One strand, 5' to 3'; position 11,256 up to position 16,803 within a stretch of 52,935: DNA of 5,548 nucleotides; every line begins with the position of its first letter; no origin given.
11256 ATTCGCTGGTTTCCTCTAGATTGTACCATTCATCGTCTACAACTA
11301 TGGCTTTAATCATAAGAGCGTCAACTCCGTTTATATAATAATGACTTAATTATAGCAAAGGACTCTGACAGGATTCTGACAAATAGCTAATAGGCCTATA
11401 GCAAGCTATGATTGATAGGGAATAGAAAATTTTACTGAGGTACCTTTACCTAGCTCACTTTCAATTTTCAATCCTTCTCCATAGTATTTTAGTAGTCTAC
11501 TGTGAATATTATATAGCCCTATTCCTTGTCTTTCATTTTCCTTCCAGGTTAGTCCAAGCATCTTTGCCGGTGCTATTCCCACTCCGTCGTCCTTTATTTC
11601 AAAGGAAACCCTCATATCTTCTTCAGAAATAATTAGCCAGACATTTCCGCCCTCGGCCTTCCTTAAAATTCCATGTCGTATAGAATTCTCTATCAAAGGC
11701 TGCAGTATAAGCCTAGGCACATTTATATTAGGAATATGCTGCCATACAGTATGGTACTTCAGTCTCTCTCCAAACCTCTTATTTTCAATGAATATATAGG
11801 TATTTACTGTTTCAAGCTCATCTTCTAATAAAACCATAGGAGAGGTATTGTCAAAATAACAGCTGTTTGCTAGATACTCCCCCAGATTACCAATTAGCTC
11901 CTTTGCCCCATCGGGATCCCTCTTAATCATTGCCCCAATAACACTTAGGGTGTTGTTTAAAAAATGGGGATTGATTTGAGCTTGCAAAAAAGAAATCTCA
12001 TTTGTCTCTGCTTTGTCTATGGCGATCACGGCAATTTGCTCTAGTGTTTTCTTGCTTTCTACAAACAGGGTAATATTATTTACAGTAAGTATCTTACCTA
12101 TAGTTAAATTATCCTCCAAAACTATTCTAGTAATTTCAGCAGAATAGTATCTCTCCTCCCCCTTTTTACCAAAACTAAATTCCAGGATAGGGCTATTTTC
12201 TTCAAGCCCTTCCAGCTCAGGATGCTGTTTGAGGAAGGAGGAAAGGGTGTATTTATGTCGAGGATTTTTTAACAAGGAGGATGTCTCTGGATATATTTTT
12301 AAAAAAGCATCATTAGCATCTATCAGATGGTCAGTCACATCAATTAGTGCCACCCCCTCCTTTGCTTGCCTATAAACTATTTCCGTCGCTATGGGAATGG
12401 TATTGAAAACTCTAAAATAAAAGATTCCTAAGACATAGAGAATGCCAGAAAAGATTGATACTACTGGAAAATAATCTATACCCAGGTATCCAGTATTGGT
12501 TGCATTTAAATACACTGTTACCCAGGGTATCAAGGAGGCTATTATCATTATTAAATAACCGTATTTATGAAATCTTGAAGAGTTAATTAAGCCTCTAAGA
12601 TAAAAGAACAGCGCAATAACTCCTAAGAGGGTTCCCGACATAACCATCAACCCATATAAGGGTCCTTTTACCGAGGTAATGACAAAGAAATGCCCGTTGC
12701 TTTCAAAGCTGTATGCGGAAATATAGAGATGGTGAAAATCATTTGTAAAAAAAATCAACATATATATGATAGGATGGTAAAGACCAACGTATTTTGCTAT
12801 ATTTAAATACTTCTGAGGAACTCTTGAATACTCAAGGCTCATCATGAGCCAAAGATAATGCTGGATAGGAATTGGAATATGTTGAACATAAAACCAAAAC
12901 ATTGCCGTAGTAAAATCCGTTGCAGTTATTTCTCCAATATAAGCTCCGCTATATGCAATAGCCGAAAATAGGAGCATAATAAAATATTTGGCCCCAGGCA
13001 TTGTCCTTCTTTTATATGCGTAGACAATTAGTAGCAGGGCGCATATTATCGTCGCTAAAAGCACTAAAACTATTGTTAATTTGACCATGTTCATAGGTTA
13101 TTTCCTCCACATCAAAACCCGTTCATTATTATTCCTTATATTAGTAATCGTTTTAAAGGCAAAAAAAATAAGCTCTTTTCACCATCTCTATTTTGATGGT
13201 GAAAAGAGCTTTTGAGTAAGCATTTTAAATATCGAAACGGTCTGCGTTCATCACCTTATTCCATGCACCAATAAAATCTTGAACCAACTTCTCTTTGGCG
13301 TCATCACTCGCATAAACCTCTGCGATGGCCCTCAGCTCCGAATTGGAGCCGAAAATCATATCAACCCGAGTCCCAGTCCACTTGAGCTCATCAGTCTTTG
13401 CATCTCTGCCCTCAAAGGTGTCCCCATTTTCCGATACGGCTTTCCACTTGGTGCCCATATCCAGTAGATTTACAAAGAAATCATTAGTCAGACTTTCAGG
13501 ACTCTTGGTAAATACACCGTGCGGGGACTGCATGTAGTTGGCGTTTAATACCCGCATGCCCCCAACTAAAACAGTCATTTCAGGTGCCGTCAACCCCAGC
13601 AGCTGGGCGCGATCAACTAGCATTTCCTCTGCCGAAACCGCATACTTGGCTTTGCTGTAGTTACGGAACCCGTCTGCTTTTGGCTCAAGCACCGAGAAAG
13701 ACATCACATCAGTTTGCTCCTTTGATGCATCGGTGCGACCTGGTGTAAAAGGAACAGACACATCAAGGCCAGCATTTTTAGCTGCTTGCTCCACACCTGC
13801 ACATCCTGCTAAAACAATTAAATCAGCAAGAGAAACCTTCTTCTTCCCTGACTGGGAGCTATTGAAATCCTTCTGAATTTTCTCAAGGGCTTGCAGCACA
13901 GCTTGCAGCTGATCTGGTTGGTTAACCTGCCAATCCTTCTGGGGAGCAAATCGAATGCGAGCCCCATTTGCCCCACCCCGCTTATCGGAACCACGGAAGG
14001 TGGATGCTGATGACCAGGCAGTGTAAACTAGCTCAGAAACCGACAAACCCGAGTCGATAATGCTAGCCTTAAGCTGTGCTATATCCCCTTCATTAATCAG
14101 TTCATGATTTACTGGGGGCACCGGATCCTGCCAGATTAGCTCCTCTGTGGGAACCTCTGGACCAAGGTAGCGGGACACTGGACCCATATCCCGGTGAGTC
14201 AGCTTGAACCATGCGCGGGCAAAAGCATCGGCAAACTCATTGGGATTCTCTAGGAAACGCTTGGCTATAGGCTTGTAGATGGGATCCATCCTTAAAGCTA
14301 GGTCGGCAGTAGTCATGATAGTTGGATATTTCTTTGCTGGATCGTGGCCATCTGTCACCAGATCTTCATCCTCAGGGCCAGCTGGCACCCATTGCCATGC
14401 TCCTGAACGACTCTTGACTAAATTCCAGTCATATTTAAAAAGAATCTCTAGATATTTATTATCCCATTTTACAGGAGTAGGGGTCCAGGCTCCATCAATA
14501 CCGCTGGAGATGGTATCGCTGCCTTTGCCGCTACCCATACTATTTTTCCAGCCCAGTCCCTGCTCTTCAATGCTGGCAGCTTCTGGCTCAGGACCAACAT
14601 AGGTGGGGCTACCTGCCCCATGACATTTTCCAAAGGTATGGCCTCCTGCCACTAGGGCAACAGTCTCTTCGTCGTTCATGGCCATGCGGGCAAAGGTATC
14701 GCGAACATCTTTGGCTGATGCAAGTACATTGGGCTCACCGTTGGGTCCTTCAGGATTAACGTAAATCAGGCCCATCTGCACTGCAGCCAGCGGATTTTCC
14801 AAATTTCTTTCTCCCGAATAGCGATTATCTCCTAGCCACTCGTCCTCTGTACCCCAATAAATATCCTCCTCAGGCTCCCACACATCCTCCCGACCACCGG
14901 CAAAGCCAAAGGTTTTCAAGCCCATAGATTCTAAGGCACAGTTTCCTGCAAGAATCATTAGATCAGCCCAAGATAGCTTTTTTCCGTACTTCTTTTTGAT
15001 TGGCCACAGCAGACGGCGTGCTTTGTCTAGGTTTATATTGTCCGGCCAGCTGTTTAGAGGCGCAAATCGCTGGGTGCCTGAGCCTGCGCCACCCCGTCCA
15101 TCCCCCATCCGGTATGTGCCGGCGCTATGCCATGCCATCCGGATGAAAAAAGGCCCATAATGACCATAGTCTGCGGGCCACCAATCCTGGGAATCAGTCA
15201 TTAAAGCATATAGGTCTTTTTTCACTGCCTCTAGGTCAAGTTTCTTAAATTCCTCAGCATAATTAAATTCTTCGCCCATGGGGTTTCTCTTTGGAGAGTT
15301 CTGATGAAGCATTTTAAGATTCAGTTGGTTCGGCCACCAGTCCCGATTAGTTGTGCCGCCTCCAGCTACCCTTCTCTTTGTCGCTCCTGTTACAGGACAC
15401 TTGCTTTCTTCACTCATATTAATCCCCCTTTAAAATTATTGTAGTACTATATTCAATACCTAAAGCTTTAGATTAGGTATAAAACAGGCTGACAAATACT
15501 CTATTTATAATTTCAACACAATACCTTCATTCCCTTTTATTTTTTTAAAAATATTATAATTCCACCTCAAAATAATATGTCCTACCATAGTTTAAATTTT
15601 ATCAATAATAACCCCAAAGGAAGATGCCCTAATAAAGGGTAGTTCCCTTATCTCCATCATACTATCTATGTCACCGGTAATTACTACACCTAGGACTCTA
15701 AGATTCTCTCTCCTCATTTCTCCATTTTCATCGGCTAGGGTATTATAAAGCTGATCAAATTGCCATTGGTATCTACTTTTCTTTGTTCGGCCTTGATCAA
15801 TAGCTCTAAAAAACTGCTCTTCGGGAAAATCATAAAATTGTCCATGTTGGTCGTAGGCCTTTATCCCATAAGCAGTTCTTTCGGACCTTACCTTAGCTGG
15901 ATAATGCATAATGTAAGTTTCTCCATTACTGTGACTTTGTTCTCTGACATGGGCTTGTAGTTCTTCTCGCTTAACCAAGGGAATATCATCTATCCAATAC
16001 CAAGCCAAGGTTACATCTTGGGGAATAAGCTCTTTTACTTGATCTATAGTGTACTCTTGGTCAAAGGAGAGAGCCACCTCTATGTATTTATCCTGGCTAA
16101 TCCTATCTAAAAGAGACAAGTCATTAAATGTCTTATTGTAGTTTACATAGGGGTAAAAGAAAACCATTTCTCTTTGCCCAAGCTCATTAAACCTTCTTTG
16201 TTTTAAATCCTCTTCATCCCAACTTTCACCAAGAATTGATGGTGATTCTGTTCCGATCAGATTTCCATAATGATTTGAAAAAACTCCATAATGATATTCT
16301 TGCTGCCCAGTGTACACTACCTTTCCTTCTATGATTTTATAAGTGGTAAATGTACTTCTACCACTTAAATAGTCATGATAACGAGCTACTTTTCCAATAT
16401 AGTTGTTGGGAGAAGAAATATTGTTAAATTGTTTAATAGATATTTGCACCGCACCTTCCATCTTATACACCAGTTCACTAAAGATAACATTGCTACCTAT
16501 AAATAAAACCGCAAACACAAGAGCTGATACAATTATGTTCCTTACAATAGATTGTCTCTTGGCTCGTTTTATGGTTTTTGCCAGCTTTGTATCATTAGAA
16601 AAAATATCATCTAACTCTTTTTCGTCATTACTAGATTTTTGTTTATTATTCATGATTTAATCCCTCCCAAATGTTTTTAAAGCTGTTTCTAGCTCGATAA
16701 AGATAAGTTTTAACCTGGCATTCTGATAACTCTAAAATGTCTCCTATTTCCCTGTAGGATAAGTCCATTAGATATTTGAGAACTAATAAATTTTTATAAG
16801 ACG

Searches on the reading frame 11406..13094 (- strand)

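Call 20: search_protein_families(library=pfam, proteins=[window:11406-13094:-], max_evalue=0.0001)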
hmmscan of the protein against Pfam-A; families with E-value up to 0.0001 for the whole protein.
window:11406-13094:- (562 aa): 3 families
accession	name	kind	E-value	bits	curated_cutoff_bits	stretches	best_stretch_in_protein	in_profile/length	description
PF16927.11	HisKA_7TM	-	1.2e-44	153.3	28.6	1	12-234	2-224/224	N-terminal 7TM region of histidine kinase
PF06580.19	His_kinase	-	5.5e-21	75.1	25.2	1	366-445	2-81/81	Histidine kinase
PF02518.31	HATPase_c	-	4.2e-13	50.2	26.4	1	461-561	7-110/111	Histidine kinase-, DNA gyrase B-, and HSP90-like ATPase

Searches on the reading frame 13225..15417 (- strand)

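Call 20: search_protein_families(library=pfam, proteins=[window:13225-15417:-], max_evalue=0.0001)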
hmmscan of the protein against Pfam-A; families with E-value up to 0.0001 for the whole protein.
window:13225-15417:- (730 aa): 1 family
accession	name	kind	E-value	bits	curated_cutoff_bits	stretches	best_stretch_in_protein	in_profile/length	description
PF00141.28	peroxidase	-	5.1e-75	252.8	27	2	82-390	10-236/237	Peroxidase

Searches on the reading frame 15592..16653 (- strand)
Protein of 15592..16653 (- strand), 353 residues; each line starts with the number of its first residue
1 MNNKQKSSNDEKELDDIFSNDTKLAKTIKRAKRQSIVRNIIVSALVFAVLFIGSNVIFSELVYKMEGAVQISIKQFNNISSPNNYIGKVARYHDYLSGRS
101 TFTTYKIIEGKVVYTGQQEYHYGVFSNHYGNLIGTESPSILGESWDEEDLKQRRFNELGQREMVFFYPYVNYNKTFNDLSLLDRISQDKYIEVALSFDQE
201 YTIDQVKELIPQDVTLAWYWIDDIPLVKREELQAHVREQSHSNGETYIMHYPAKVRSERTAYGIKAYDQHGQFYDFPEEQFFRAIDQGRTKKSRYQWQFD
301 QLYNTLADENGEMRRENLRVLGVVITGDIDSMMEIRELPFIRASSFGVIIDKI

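Call 3: search_protein_families(library=pfam, proteins=[window:15592-16653:-], max_evalue=0.01)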
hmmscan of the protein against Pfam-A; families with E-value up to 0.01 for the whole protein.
window:15592-16653:- (353 aa): 2 families
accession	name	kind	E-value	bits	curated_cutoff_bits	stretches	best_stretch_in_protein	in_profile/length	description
PF13791.11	Sigma_reg_C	-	6.2e-16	59.4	25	1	182-347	1-156/157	Sigma factor regulator C-terminal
PF13800.11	Sigma_reg_N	-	8e-07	29.7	26.3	1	26-112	2-90/91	Sigma factor regulator N-terminal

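Call 4: search_protein_families(library=padloc, proteins=[window:15592-16653:-], max_evalue=0.01)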
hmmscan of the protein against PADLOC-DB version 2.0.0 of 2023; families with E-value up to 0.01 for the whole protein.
window:15592-16653:- (353 aa): 0 families
